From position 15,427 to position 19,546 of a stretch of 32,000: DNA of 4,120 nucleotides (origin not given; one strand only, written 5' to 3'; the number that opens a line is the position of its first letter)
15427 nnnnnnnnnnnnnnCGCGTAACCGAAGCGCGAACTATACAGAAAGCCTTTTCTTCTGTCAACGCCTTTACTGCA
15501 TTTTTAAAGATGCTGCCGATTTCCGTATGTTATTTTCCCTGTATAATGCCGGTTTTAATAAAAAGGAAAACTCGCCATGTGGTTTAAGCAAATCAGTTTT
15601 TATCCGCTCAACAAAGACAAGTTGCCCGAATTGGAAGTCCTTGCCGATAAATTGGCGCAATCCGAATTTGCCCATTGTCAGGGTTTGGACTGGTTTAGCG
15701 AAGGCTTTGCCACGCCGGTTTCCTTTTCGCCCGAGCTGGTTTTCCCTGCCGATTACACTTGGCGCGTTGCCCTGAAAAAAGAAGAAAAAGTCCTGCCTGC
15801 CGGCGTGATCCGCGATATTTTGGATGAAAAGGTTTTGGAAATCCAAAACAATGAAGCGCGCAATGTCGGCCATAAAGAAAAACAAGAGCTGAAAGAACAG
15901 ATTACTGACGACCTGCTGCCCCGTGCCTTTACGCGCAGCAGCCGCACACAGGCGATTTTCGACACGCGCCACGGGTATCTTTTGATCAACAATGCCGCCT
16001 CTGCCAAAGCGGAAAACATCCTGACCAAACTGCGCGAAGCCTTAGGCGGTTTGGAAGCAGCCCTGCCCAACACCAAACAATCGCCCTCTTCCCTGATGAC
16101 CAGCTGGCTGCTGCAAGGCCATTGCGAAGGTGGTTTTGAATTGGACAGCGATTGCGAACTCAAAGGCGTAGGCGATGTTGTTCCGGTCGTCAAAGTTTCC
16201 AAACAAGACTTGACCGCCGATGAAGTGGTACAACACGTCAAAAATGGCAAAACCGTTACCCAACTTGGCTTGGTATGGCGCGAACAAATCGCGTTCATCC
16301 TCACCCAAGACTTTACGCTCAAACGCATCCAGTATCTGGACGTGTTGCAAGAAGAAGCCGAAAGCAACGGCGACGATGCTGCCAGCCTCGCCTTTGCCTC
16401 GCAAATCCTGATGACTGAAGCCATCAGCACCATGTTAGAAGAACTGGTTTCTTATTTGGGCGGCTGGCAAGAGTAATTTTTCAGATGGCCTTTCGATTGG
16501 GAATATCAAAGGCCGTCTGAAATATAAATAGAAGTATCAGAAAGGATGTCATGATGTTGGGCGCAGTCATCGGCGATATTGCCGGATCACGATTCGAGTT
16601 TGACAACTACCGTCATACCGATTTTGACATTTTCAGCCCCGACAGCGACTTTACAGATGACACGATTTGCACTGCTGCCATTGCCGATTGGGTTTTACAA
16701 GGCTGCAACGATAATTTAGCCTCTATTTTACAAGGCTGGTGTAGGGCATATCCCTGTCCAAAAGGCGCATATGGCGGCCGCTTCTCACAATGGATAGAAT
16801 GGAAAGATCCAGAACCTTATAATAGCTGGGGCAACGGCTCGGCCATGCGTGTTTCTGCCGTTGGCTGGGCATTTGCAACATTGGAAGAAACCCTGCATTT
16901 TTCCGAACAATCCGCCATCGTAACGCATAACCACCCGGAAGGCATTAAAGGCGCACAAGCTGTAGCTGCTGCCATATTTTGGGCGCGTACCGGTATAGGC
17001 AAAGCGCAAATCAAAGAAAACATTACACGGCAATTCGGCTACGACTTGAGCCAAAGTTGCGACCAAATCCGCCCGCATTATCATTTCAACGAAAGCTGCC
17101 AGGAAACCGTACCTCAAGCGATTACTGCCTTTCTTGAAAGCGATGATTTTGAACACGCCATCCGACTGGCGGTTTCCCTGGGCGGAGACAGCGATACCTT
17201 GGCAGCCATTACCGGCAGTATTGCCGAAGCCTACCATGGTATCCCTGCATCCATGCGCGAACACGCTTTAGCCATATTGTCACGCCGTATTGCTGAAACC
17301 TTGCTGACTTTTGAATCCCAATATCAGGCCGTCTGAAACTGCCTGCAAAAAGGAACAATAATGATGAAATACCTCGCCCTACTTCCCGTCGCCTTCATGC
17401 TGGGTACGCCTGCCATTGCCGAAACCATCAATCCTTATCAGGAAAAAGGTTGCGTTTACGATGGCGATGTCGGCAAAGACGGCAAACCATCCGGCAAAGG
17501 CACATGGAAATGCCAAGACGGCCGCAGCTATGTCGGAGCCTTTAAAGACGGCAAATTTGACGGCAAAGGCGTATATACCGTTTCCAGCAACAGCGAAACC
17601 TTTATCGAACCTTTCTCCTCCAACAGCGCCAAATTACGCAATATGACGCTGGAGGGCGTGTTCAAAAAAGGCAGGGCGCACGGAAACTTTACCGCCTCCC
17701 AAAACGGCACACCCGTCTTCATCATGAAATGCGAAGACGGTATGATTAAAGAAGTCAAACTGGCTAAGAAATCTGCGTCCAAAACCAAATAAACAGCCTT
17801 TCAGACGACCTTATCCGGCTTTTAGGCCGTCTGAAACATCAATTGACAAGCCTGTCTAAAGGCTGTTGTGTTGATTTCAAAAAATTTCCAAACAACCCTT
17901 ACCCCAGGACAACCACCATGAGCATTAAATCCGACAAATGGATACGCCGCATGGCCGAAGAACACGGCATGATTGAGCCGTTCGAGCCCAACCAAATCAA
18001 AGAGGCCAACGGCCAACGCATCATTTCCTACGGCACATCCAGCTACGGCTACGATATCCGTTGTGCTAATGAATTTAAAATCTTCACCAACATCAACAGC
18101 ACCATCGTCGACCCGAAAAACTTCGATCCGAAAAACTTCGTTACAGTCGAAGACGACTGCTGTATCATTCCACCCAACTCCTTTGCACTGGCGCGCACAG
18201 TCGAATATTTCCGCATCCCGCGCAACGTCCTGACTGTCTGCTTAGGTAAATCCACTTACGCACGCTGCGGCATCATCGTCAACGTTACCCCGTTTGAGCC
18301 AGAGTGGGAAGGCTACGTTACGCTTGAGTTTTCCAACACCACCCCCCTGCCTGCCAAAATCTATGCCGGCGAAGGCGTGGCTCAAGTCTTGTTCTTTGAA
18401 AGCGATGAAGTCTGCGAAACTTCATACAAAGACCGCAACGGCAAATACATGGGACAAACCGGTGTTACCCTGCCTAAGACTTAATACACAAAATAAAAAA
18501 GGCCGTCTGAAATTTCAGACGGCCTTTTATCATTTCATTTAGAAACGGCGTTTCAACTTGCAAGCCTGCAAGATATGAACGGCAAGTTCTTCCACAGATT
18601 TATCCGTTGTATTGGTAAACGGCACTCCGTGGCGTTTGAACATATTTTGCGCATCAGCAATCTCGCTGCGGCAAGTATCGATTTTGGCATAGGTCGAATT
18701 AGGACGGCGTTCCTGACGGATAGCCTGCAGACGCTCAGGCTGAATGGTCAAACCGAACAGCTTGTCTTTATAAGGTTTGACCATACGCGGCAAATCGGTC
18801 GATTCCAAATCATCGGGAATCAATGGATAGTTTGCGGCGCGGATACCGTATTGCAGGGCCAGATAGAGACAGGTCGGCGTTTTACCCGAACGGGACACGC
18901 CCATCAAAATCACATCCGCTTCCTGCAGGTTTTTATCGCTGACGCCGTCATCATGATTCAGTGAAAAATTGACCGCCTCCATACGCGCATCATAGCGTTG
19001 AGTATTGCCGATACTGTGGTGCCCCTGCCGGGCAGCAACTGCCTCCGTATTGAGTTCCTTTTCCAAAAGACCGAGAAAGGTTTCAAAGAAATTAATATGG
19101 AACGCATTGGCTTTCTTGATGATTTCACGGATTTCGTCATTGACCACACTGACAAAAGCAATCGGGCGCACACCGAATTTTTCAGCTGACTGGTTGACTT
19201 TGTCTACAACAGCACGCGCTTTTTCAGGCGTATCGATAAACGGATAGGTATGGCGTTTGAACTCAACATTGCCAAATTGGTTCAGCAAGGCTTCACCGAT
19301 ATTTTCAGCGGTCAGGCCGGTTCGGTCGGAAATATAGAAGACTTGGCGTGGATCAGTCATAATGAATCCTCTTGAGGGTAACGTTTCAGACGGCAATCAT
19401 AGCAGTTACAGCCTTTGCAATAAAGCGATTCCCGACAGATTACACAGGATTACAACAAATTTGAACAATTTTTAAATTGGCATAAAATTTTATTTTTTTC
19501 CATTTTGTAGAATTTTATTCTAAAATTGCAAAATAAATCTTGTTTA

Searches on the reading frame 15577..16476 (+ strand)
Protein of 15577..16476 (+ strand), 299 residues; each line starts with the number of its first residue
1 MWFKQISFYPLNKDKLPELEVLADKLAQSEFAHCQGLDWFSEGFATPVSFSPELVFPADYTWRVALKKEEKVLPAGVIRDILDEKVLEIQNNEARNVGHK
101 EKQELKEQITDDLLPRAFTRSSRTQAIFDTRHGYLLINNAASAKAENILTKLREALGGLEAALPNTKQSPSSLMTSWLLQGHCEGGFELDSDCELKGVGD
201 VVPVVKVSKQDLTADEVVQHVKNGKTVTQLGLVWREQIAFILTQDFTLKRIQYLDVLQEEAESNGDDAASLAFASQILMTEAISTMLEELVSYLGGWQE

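Call 10: search_protein_families(library=pfam, proteins=[window:15577-16476:+], max_evalue=0.001)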
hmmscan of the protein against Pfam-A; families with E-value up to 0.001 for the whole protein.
window:15577-16476:+ (299 aa): 1 family
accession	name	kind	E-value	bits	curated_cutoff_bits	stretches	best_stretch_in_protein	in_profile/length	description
PF04381.17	RdgC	-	1.4e-100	336.9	25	1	1-296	1-297/298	Putative exonuclease, RdgC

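Call 42: find_encoding_contigs(protein=window:15577-16476:+, flank=6000, max_places=10)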
Protein window:15577-16476:+ (299 aa): 22 contigs read that carry it; 10 places shown.
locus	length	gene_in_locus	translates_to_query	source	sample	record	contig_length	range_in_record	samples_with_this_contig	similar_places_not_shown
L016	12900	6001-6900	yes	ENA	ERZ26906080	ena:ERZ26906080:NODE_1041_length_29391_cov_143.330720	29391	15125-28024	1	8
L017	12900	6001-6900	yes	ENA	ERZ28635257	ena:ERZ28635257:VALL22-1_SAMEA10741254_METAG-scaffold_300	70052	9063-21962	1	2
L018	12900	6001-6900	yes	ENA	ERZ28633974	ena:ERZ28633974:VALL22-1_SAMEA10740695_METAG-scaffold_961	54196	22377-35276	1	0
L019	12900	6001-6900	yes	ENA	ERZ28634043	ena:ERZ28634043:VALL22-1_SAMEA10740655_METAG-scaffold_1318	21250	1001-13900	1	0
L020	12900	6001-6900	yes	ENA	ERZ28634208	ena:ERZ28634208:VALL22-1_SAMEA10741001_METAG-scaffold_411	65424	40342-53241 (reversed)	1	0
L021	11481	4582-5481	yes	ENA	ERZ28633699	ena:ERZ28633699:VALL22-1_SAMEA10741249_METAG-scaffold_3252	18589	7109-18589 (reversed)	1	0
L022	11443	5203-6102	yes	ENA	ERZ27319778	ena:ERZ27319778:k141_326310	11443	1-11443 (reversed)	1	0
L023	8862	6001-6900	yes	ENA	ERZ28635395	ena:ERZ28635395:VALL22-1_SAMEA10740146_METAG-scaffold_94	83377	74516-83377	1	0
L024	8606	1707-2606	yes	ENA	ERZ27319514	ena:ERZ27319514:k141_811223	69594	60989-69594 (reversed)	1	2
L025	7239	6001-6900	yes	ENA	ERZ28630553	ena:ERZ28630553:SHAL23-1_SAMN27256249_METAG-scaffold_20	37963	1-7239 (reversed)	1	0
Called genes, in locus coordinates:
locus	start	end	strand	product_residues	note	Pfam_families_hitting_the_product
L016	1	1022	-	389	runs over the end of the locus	PF01053:Cys_Met_Meta_PP, PF00155:Aminotran_1_2, PF00266:Aminotran_5, PF01041:DegT_DnrJ_EryC1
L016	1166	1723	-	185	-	PF11948:DUF3465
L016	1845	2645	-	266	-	-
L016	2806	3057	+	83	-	-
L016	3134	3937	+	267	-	PF10613:Lig_chan-Glu_bd (weak), PF00497:SBP_bac_3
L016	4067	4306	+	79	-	PF03891:DUF333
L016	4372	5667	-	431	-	PF02403:Seryl_tRNA_N, PF00587:tRNA-synt_2b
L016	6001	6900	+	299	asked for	PF04381:RdgC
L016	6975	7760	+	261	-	PF03747:ADP_ribosyl_GH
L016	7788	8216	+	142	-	PF02493:MORN (faint)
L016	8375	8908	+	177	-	PF22769:DCD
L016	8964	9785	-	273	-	PF03618:Kinase-PPPase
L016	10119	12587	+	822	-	PF01326:PPDK_N, PF00391:PEP-utilizers, PF02896:PEP-utilizers_C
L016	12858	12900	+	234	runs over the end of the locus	PF01476:LysM, PF01551:Peptidase_M23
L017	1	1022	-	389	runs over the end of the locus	PF01053:Cys_Met_Meta_PP, PF00155:Aminotran_1_2, PF00266:Aminotran_5, PF01041:DegT_DnrJ_EryC1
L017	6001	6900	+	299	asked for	PF04381:RdgC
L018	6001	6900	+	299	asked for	PF04381:RdgC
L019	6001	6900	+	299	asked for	PF04381:RdgC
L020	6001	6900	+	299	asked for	PF04381:RdgC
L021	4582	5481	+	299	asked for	PF04381:RdgC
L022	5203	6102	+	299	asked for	PF04381:RdgC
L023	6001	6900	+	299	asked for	PF04381:RdgC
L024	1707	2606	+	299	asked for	PF04381:RdgC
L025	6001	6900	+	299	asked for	PF04381:RdgC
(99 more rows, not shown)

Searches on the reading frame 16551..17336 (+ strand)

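Call 10: search_protein_families(library=pfam, proteins=[window:16551-17336:+], max_evalue=0.001)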
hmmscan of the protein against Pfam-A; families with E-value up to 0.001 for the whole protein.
window:16551-17336:+ (261 aa): 1 family
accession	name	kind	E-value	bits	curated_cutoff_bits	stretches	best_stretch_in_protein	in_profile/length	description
PF03747.19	ADP_ribosyl_GH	-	1.6e-36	126.9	26.2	1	2-231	3-281/287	ADP-ribosylglycohydrolase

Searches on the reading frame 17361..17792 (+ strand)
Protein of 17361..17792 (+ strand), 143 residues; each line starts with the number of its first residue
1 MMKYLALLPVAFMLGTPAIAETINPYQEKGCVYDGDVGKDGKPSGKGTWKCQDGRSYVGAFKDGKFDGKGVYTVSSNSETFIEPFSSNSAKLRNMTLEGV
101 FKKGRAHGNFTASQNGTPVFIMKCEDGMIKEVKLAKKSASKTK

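Call 10: search_protein_families(library=pfam, proteins=[window:17361-17792:+], max_evalue=0.001)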
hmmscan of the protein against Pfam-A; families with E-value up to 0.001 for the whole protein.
window:17361-17792:+ (143 aa): 1 family
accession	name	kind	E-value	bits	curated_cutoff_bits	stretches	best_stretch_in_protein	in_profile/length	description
PF02493.26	MORN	-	2e-07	30.9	22.5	1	57-73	1-17/23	MORN repeat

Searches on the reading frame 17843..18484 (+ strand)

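Call 10: search_protein_families(library=pfam, proteins=[window:17843-18484:+], max_evalue=0.001)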
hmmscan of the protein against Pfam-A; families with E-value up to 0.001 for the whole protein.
window:17843-18484:+ (213 aa): 2 families
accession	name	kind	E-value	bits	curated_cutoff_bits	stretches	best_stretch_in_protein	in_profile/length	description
PF22769.1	DCD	-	4.6e-39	134.4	27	1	28-186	1-152/153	dCTP deaminase-like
PF00692.24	dUTPase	-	0.00063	20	22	0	107-193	24-110/129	dUTPase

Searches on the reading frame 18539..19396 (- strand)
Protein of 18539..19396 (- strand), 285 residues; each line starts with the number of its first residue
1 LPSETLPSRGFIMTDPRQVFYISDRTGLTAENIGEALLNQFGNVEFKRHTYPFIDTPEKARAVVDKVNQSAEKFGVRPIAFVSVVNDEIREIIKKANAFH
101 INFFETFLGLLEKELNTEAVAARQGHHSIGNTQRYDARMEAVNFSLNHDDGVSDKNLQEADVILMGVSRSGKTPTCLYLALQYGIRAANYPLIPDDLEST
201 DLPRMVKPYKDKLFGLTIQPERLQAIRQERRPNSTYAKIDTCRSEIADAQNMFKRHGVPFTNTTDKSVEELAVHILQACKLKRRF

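Call 10: search_protein_families(library=pfam, proteins=[window:18539-19396:-], max_evalue=0.001)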
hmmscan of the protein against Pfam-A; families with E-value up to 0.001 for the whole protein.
window:18539-19396:- (285 aa): 1 family
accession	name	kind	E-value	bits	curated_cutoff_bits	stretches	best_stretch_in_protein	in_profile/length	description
PF03618.20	Kinase-PPPase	-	3.6e-80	269.8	23.5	1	19-276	1-256/256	Kinase/pyrophosphorylase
